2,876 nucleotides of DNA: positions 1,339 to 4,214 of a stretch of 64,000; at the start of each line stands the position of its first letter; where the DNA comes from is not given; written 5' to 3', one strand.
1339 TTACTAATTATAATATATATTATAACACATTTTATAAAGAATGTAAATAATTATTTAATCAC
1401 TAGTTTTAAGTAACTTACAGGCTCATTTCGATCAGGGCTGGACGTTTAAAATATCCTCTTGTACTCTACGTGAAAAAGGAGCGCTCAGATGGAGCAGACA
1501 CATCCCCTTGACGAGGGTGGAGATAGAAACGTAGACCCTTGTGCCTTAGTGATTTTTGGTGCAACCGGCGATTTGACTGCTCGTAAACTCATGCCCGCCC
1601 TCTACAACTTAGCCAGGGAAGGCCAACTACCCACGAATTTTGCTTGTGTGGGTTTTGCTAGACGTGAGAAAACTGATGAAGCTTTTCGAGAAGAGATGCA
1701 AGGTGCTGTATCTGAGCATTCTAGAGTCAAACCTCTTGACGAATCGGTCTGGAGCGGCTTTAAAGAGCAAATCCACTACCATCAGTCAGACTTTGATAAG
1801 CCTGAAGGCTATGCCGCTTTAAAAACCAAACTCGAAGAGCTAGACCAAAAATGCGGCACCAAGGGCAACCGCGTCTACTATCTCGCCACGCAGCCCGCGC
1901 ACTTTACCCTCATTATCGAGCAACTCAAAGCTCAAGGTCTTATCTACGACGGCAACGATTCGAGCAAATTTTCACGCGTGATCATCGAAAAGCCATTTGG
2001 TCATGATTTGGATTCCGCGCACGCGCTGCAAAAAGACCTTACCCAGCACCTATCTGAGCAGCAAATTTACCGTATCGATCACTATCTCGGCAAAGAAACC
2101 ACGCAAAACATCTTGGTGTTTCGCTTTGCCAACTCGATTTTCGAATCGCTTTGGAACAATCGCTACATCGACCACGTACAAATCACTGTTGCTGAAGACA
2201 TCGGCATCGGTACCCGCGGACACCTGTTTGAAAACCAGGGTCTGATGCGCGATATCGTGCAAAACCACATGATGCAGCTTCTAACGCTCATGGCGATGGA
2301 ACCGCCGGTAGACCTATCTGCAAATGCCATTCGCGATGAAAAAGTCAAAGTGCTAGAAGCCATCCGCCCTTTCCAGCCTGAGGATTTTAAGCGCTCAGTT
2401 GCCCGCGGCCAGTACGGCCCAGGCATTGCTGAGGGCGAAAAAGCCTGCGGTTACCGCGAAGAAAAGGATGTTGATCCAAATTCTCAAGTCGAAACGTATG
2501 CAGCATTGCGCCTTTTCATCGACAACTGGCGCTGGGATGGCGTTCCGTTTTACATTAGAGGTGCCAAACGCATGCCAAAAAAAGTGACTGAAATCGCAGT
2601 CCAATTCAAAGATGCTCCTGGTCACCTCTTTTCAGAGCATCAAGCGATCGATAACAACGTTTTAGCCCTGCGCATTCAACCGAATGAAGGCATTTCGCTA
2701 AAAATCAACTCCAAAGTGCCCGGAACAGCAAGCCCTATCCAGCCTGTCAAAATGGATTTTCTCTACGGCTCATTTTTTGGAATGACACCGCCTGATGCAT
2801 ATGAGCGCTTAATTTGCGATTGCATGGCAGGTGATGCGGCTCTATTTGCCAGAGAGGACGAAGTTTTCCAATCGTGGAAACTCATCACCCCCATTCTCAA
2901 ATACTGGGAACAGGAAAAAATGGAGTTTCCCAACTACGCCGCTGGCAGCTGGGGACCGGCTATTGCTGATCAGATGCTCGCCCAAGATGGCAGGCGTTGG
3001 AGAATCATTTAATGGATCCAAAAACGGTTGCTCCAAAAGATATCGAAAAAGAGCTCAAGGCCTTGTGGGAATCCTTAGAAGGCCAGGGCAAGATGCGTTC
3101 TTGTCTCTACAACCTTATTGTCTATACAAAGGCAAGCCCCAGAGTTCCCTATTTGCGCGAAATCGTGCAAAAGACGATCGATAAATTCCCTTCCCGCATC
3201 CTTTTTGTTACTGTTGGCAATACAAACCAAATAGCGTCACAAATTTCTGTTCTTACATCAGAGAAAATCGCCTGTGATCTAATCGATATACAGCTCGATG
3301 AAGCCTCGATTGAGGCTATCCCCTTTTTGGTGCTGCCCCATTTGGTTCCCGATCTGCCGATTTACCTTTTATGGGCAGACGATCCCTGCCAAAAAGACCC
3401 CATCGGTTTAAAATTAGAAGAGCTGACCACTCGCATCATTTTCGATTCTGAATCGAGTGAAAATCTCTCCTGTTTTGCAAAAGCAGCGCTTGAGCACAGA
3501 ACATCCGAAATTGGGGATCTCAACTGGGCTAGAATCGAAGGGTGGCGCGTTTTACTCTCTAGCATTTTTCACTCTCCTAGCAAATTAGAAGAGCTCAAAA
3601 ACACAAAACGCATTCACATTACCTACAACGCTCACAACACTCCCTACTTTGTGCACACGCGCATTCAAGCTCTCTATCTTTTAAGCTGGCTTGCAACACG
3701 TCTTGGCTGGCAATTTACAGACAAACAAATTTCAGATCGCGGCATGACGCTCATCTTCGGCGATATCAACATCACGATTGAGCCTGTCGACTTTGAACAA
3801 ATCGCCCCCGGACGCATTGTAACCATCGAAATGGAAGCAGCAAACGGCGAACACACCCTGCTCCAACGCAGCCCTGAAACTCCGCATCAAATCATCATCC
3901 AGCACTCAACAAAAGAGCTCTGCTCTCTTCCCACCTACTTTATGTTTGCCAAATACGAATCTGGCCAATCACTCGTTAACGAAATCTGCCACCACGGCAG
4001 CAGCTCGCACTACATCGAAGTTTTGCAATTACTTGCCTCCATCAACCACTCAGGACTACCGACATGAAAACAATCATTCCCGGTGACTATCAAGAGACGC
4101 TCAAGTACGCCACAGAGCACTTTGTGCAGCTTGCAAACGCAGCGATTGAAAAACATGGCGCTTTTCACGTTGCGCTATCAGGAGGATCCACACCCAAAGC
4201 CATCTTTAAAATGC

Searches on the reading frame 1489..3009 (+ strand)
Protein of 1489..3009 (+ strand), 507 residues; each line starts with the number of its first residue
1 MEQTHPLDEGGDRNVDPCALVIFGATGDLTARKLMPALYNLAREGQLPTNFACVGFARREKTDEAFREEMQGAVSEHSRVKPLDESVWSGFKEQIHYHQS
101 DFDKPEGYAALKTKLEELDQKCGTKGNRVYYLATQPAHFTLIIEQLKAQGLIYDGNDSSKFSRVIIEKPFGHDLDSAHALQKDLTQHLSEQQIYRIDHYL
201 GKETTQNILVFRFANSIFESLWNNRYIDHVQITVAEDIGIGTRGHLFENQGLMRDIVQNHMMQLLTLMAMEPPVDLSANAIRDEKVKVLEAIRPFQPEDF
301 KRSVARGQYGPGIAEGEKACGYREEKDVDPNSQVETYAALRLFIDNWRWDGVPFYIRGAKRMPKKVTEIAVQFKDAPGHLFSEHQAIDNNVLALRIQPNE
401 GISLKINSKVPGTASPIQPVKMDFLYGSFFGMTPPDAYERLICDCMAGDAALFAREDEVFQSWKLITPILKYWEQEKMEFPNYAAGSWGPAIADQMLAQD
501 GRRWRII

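Call 56: search_protein_families(library=pfam, proteins=[window:1489-3009:+], max_evalue=0.00001)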
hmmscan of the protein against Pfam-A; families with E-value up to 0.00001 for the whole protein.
window:1489-3009:+ (507 aa): 2 families
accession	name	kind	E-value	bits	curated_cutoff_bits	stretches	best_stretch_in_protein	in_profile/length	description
PF02781.21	G6PD_C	-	5.9e-125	416.6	27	1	209-505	1-296/296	Glucose-6-phosphate dehydrogenase, C-terminal domain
PF00479.28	G6PD_N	-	5.1e-66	223.2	22.1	1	21-207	1-183/183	Glucose-6-phosphate dehydrogenase, NAD binding domain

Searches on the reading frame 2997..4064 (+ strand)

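Call 56: search_protein_families(library=pfam, proteins=[window:2997-4064:+], max_evalue=0.00001)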
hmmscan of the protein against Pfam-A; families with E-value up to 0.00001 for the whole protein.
window:2997-4064:+ (356 aa): 2 families
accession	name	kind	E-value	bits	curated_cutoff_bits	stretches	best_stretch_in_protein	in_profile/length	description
PF10128.15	OpcA_G6PD_assem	-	1.5e-14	54.4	27.9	1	63-156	7-108/118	Glucose-6-phosphate dehydrogenase subunit N-terminal domain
PF20171.3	OpcA_G6PD_C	-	1.1e-13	52.2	27.7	1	172-299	3-107/135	Glucose-6-phosphate dehydrogenase subunit C-terminal domain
